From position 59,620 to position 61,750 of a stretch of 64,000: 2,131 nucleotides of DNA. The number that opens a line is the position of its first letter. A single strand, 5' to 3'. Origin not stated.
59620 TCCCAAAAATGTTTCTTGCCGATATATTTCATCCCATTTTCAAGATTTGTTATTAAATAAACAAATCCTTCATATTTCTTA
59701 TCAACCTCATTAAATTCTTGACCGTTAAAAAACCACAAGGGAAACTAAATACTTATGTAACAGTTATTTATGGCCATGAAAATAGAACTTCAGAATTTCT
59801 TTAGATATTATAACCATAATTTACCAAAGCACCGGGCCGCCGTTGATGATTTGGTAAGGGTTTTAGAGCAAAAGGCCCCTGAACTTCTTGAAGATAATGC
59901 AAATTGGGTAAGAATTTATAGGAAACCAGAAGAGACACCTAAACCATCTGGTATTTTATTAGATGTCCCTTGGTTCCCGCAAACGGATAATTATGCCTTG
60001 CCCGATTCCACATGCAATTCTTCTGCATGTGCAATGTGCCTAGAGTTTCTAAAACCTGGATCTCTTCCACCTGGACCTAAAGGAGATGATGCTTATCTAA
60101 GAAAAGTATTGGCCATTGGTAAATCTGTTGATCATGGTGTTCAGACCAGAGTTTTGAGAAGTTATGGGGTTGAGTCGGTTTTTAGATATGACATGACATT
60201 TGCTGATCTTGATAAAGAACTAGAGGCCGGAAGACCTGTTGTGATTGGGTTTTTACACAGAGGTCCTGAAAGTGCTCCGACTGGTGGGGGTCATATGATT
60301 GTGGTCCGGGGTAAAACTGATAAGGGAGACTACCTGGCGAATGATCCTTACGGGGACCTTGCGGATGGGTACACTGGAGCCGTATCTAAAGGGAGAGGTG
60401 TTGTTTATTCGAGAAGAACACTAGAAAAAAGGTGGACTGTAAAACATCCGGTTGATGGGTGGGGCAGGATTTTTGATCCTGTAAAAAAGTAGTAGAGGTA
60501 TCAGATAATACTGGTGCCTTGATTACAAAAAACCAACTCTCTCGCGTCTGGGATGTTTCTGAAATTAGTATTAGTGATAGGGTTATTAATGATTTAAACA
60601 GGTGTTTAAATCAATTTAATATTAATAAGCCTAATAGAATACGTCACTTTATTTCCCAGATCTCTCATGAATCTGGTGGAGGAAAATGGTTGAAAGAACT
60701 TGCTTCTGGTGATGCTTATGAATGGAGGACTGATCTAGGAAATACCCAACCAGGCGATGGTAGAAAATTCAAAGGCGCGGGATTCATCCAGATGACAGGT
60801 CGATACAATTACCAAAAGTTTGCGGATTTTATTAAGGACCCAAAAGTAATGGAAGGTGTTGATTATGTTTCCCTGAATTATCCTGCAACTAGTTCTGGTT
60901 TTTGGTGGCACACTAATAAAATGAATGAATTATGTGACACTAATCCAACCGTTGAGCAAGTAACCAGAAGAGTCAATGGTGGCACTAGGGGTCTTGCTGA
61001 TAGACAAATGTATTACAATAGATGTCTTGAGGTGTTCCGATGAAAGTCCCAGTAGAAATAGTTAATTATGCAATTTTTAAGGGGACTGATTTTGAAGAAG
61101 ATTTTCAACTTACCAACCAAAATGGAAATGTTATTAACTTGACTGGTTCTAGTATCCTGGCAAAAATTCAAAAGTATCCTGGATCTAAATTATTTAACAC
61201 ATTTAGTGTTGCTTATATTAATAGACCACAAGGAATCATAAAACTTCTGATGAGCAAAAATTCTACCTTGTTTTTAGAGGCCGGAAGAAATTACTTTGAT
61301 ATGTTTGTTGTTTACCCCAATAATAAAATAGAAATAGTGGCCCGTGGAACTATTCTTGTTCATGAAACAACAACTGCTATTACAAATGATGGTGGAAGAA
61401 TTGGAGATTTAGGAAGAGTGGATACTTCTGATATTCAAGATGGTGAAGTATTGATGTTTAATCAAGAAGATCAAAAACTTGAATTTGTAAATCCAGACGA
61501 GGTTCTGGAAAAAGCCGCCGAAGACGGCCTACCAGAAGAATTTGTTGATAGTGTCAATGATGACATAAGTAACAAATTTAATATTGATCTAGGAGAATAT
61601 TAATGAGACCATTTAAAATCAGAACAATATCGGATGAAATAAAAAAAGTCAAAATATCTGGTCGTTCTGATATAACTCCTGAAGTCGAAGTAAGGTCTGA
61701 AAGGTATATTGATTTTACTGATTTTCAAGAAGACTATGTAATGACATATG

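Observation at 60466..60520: Programmed -1 frameshift that would fuse a C39 peptidase to a GH19 lysozyme (two-ratio endolysin)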

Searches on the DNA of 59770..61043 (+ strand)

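Call 4: search_dna_similar(query=window:59770-61043:+, collection=phages, mode=distant, max_rows=30)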
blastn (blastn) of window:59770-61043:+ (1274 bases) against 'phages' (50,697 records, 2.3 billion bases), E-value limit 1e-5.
Records with a match: 47; places in all: 47; records where one place covers at least 80% of the query: 0.
Best place of each record, by identity: 80-90% 2; 60-80% 45.
By first word of the organism name: Synechococcus 47.
By host as written in the record: - 24; Synechococcus sp. MW02 8; Synechococcus sp. WH 7803 4; Synechococcus sp. 3; Synechococcus sp. SynWH7803 2; Synechoccus sp. 2; Synechococcus sp. KCZYC6 2; Synechococcus sp. KSHK05 2.
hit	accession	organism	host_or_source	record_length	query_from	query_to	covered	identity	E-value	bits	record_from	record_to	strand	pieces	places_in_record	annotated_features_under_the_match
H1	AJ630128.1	Synechococcus phage S-PM2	Synechococcus sp. SynWH7803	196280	121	638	41%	65.5%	7e-23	115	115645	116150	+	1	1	Hypothetical-Protein | belonging to T4-LIKE GC: 847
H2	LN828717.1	Synechococcus phage S-PM2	-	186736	121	638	41%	65.5%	7e-23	115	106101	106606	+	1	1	hypothetical protein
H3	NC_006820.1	Synechococcus phage S-PM2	Synechococcus sp. SynWH7803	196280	121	638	41%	65.5%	7e-23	115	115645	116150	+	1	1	Hypothetical-Protein | belonging to T4-LIKE GC: 847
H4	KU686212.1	Synechococcus phage S-CAM7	Synechococcus sp.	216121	207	668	36%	66.2%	1e-20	107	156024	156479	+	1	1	hypothetical protein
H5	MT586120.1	Synechococcus phage S-CAM7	Synechococcus sp. WH 7803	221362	207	668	36%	66.2%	1e-20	107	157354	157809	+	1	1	hypothetical protein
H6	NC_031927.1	Synechococcus phage S-CAM7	Synechococcus sp.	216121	207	668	36%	66.2%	1e-20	107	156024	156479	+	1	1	hypothetical protein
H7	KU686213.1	Synechococcus phage S-CAM7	Synechococcus sp.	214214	207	668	36%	65.9%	5e-19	103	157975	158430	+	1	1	hypothetical protein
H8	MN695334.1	Synechococcus phage B3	Synechoccus sp.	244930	876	1213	27%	80.2%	6e-81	308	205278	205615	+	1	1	hypothetical protein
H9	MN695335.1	Synechococcus phage B23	Synechoccus sp.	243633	876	1213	27%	80.2%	6e-81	308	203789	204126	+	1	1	hypothetical protein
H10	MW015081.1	Synechococcus phage S-SRM01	Synechococcus sp. KCZYC6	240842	121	519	31%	65.9%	1e-14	88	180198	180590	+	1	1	hypothetical protein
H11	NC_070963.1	Synechococcus phage S-SRM01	Synechococcus sp. KCZYC6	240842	121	519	31%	65.9%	1e-14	88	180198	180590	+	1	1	endolysin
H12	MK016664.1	Synechococcus phage S-B68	Synechococcus sp. WH 7803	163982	867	1249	30%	64.4%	8e-10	73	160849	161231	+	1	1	endolysin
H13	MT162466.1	Synechococcus phage S-N03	Synechococcus sp. MW02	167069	851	1213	28%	64.6%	1e-8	69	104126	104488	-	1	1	endolysin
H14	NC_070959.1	Synechococcus phage S-N03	Synechococcus sp. MW02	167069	851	1213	28%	64.6%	1e-8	69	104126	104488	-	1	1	endolysin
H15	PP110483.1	Synechococcus phage MA10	Synechococcus sp. MW02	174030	851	1156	24%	65.5%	3e-9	70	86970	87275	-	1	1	endolysin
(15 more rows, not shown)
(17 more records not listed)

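Call 5: get_annotated_region(hit=H3, flank=2500)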
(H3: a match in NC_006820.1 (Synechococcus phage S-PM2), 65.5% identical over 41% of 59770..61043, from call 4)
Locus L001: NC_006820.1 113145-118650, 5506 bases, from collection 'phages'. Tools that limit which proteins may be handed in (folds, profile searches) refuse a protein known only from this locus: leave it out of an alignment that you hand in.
description: Synechococcus phage S-PM2, complete genome.
organism: Synechococcus phage S-PM2 (NCBI taxid 238854)
taxonomy: Viruses; Duplodnaviria; Heunggongvirae; Uroviricota; Caudoviricetes; Kyanoviridae; Nodensvirus; Nodensvirus spm2
host: Synechococcus sp. SynWH7803; source: sea water; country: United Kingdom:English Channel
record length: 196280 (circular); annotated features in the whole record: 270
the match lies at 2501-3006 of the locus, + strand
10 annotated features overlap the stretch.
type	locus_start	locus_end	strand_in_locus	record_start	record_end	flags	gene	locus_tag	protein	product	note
CDS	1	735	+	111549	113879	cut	NrdA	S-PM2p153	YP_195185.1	ribonucleoside-diphosphate reductase large subunit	T4-LIKE GC: 203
CDS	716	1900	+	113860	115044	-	NrdB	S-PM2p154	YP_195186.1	ribonucleoside diphosphate reductase small subunit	T4-LIKE GC: 204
CDS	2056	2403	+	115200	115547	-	-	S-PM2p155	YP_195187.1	RusA-like Holliday junction resolvase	T4-LIKE GC: 846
CDS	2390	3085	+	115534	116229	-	-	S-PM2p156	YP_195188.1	Hypothetical-Protein | belonging to T4-LIKE GC: 847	T4-LIKE GC: 847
CDS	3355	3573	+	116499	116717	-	-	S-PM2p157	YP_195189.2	putative lysin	T4-LIKE GC: 848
CDS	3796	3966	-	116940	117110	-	-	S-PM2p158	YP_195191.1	Hypothetical-Protein | belonging to T4-LIKE GC: 849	T4-LIKE GC: 849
CDS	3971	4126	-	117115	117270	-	-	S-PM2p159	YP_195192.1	Hypothetical-Protein | belonging to T4-LIKE GC: 850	T4-LIKE GC: 850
CDS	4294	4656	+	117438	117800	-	-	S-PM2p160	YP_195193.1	lipoprotein precursor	T4-LIKE GC: 851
CDS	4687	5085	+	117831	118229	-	-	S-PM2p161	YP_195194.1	Hypothetical-Protein | belonging to T4-LIKE GC: 852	T4-LIKE GC: 852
CDS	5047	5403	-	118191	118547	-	-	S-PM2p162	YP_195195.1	Hypothetical-Protein | belonging to T4-LIKE GC: 853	T4-LIKE GC: 853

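Call 6: get_annotated_region(hit=H11, flank=2500)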
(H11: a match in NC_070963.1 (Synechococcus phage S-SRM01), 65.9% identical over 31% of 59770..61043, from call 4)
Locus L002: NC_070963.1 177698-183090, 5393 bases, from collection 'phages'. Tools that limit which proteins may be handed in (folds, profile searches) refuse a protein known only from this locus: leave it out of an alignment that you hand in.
description: Synechococcus phage S-SRM01, complete genome.
organism: Synechococcus phage S-SRM01 (NCBI taxid 2781608)
taxonomy: Viruses; Duplodnaviria; Heunggongvirae; Uroviricota; Caudoviricetes; Kyanoviridae; Serangoonvirus; Serangoonvirus essarone
host: Synechococcus sp. KCZYC6; source: Serangoon Reservoir; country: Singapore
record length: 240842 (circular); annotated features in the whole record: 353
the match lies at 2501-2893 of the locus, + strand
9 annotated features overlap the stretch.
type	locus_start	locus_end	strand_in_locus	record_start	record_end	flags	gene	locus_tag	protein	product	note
CDS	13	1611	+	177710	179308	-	-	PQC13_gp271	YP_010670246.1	hypothetical protein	-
CDS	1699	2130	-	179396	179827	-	-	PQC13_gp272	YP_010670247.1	homing endonuclease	-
CDS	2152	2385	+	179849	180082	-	-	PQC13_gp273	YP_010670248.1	hypothetical protein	-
CDS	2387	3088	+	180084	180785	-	-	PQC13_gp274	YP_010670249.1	endolysin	-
CDS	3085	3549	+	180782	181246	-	-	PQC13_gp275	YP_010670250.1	endolysin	-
CDS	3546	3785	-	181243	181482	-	-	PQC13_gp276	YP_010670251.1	hypothetical protein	-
CDS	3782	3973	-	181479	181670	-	-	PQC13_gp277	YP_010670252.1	hypothetical protein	-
CDS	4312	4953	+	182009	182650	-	-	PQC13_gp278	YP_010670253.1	hypothetical protein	gp214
CDS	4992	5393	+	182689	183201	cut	-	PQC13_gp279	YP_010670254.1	hypothetical protein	-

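Call 7: get_annotated_region(hit=H8, flank=2500)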
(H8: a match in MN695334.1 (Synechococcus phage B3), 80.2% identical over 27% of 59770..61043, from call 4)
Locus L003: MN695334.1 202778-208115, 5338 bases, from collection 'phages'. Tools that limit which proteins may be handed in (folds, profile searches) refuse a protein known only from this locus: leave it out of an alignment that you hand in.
description: Synechococcus phage B3, complete genome.
organism: Synechococcus phage B3 (NCBI taxid 2674978)
taxonomy: Viruses; Duplodnaviria; Heunggongvirae; Uroviricota; Caudoviricetes; Kyanoviridae
host: Synechoccus sp.; source: -; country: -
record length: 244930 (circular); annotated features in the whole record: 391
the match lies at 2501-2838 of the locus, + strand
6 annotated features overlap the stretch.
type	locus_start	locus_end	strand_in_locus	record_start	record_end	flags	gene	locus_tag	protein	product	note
CDS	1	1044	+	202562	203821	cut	-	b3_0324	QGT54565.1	hypothetical protein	gp324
CDS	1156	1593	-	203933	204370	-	-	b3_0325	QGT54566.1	hypothetical protein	gp325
CDS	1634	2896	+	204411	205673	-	-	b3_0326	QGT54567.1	hypothetical protein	gp326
CDS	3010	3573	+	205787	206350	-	-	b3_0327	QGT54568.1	hypothetical protein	gp327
CDS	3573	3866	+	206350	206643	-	-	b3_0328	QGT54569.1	hypothetical protein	gp328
CDS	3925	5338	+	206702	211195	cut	-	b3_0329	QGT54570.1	tail fiber protein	gp329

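Call 8: get_annotated_region(hit=H6, flank=2500)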
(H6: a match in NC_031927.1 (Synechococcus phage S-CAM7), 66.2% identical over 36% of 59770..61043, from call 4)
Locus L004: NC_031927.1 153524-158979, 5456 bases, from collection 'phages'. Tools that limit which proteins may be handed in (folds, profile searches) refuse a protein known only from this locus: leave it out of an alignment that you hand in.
description: Synechococcus phage S-CAM7 isolate 0910CC49, complete genome.
organism: Synechococcus phage S-CAM7 (NCBI taxid 1883368)
taxonomy: Viruses; Duplodnaviria; Heunggongvirae; Uroviricota; Caudoviricetes; Kyanoviridae; Mazuvirus; Mazuvirus scam7
host: Synechococcus sp.; source: -; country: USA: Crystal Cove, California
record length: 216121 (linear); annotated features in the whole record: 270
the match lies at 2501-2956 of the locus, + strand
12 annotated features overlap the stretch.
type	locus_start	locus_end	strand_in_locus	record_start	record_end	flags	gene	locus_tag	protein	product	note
CDS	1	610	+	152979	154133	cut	-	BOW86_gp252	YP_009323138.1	ribonucleoside diphosphate reductase small subunit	-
CDS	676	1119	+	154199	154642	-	-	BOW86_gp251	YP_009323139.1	hypothetical protein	-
CDS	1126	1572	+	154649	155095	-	-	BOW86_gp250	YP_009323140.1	tail collar fiber protein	-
CDS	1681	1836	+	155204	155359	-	-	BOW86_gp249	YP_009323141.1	hypothetical protein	-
CDS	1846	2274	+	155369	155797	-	-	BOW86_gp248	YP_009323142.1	NAD synthetase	Annotated in some cyanophage as NAD synthetase; gp202, GIY-YIG_SF Superfamily protein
CDS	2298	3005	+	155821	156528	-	-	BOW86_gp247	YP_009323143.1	hypothetical protein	-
CDS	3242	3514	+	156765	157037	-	-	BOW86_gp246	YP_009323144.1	lysin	-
CDS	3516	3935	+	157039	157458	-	-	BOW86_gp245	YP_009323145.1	CpeT-like antenna protein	-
CDS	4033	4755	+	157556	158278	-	-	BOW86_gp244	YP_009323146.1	hypothetical protein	-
CDS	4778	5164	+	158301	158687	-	-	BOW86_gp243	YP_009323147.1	hypothetical protein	-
CDS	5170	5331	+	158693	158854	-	-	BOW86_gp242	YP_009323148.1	hypothetical protein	-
CDS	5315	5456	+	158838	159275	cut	-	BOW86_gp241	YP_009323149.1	peptide deformylase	-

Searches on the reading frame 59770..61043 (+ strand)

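Call 13: search_protein_families(library=pfam, proteins=[L003:1634-2893:+, L002:2387-3085:+, L002:3085-3546:+], max_evalue=1)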
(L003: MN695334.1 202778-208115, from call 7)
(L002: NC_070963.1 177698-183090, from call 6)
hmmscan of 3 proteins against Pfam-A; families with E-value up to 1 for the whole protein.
L003:1634-2893:+ (420 aa): 3 families
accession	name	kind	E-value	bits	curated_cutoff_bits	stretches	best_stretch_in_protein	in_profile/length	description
PF03734.19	YkuD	-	2e-08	35.4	23.4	1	59-160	38-141/146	L,D-transpeptidase catalytic domain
PF00182.24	Glyco_hydro_19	-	0.0007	19.9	25.5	1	283-381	48-158/232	Chitinase class I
PF10908.13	Tlde1_dom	-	0.15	12.9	30.1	1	62-145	27-97/120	Tlde1 domain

L002:2387-3085:+ (233 aa): 5 families
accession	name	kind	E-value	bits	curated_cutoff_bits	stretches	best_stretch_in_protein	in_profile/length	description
PF13529.12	Peptidase_C39_2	-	1.2e-12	49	24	1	61-188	1-143/143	Peptidase_C39 like family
PF12385.14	Peptidase_C70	-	1.5e-05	25.4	19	1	62-190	6-126/141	Papain-like cysteine protease AvrRpt2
PF14399.12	BtrH_N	-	0.017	15.8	29.7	1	115-187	50-134/134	Butirosin biosynthesis protein H, N-terminal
PF17483.7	TbpB_C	-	0.073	13.8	25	1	66-105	47-86/98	C-lobe handle domain of Tf-binding protein B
PF01086.22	Clathrin_lg_ch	-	0.15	12.4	22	1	5-48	142-185/222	Clathrin light chain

L002:3085-3546:+ (154 aa): 1 family
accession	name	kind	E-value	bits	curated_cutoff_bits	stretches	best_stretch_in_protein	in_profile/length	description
PF00959.24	Phage_lysozyme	-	3.4e-22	79.5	22.3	1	12-148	1-125/125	Phage lysozyme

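Call 42: search_protein_families(library=pfam, proteins=[L001:3082-3570:+], max_evalue=0.01)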
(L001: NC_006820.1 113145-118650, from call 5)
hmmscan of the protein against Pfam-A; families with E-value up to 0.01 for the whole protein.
L001:3082-3570:+ (163 aa): 1 family
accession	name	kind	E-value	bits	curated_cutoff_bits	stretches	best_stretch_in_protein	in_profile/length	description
PF00959.24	Phage_lysozyme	-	1.1e-21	77.9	22.3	1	21-157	1-125/125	Phage lysozyme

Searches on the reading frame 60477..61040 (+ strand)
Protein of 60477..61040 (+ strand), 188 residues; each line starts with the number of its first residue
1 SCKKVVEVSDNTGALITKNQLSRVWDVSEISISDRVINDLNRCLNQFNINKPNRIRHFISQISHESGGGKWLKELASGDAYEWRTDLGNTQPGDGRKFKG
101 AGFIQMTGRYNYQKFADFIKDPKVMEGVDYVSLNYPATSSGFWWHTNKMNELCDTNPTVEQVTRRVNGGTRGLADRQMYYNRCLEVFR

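Call 3: search_protein_families(library=pfam, proteins=[window:60519-61040:+], max_evalue=0.01)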
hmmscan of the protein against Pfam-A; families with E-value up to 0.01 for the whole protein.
window:60519-61040:+ (174 aa): 0 families

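Call 13: search_protein_families(library=pfam, proteins=[window:60477-61040:+], max_evalue=1)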
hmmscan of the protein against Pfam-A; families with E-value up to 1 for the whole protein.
window:60477-61040:+ (188 aa): 2 families
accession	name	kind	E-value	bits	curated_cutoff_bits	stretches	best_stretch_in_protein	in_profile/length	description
PF00182.24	Glyco_hydro_19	-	0.015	15.5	25.5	1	54-132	52-140/232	Chitinase class I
PF04947.19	Pox_VLTF3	-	0.087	13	25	1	18-79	15-67/168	Poxvirus Late Transcription Factor VLTF3 like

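Call 37: find_related_loci(query=window:60519-61040:+, collection=viral_contigs, flank=1500)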
Query window:60519-61040:+ (174 aa) in viral_contigs; peptide patterns used: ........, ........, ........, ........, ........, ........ (x = any residue, [..] = any of these).
14 stretches matched a pattern; 12 encode a relative of the query (tblastn E <= 1e-3); 12 distinct loci.
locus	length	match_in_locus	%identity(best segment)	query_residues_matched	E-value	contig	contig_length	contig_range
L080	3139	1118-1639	99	1-174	3e-122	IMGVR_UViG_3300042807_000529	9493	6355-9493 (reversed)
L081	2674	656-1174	94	1-173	6e-118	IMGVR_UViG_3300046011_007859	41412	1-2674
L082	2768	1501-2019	94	1-173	9e-118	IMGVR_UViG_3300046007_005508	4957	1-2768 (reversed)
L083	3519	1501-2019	94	1-173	2e-115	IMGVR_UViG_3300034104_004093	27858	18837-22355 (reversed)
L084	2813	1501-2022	91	1-174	3e-113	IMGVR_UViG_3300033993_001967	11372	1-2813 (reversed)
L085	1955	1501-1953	69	2-155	1e-74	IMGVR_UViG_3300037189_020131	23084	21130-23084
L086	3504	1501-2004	63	2-169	1e-72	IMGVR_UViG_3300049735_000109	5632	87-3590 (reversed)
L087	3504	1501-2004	61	2-169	1e-71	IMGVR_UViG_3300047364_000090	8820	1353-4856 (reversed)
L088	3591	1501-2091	30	1-173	2e-22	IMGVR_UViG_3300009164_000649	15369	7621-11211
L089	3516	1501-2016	33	41-173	3e-19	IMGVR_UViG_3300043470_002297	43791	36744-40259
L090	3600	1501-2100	32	1-173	4e-22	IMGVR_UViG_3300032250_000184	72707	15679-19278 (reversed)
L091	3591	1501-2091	30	1-173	6e-21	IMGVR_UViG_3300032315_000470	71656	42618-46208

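Call 41: search_protein_families(library=phrogs, proteins=[window:60519-61040:+], max_evalue=0.001)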
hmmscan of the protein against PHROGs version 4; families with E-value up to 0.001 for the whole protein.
window:60519-61040:+ (174 aa): 7 families
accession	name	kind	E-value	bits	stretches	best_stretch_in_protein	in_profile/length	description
phrog_181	-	lysis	8e-39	135.2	1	1-173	331-530/769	endolysin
phrog_9506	-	lysis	1.8e-34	120.9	1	22-172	23-192/330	endolysin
phrog_14712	-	moron, auxiliary metabolic gene and host takeover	7.4e-28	98.6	1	21-169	24-183/322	chitinase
phrog_1519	-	lysis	9.3e-26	92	1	19-171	216-378/502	endolysin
phrog_34417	-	unknown function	1.4e-22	81.3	1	19-171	24-193/326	-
phrog_317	-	lysis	9e-21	75.6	1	20-170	210-356/492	endolysin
phrog_26317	-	unknown function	2.2e-20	73.8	1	66-173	13-117/119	-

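Call 45: search_solved_structures(query=window:60519-61040:+, max_evalue=0.01)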
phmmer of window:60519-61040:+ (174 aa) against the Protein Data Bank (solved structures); distinct sequences matched with E-value up to 0.01: 11.
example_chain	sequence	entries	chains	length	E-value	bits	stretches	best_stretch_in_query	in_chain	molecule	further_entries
9ms7_A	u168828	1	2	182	7.3e-26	94.5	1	20-169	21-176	PWe2 endolysin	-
9hnv_A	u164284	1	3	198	2.8e-24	89.3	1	38-169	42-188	N-acetylmuramoyl-L-alanine amidase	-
9hqw_A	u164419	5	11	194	2.2e-23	86.4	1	30-172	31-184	Endolysin A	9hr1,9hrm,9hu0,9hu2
9hnu_B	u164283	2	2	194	5.8e-23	85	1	30-172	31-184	Endolysin A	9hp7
9eoi_A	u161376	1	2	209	4.5e-18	69.1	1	64-170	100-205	Putative lytic enzyme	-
4ok7_A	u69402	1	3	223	6.7e-15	58.7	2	72-169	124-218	Endolysin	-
8xcl_A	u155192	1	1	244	1.9e-11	47.5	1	74-169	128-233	EF-hand domain-containing protein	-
9ms6_A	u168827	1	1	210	3.8e-11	46.5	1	66-168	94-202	PWe1 endolysin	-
8p8e_AAA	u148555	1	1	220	1.5e-10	44.5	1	65-170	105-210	Glycoside hydrolase family protein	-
7r6s_A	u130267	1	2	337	0.00019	24.7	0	72-163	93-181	Putative bacteriophage protein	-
5h7t_A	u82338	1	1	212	0.0066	19.7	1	34-131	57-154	Class IV chitinase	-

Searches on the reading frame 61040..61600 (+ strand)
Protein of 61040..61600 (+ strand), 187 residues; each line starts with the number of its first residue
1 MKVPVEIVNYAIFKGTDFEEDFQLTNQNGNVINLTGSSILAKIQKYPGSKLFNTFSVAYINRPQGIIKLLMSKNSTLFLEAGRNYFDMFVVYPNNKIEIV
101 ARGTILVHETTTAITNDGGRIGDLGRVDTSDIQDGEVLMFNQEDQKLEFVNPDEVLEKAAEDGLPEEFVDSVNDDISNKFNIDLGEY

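Call 3: search_protein_families(library=pfam, proteins=[window:61040-61600:+], max_evalue=0.01)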
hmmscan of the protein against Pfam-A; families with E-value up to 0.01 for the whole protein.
window:61040-61600:+ (187 aa): 0 families

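Call 41: search_protein_families(library=phrogs, proteins=[window:61040-61600:+], max_evalue=0.001)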
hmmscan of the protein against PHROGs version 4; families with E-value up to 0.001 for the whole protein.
window:61040-61600:+ (187 aa): 2 families
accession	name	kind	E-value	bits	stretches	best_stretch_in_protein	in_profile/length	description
phrog_1084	-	unknown function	1.8e-16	61.3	1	7-113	7-116/123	unknown function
phrog_3304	-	tail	1.5e-14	55.2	1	7-113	6-114/177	L-shaped tail fiber protein assembly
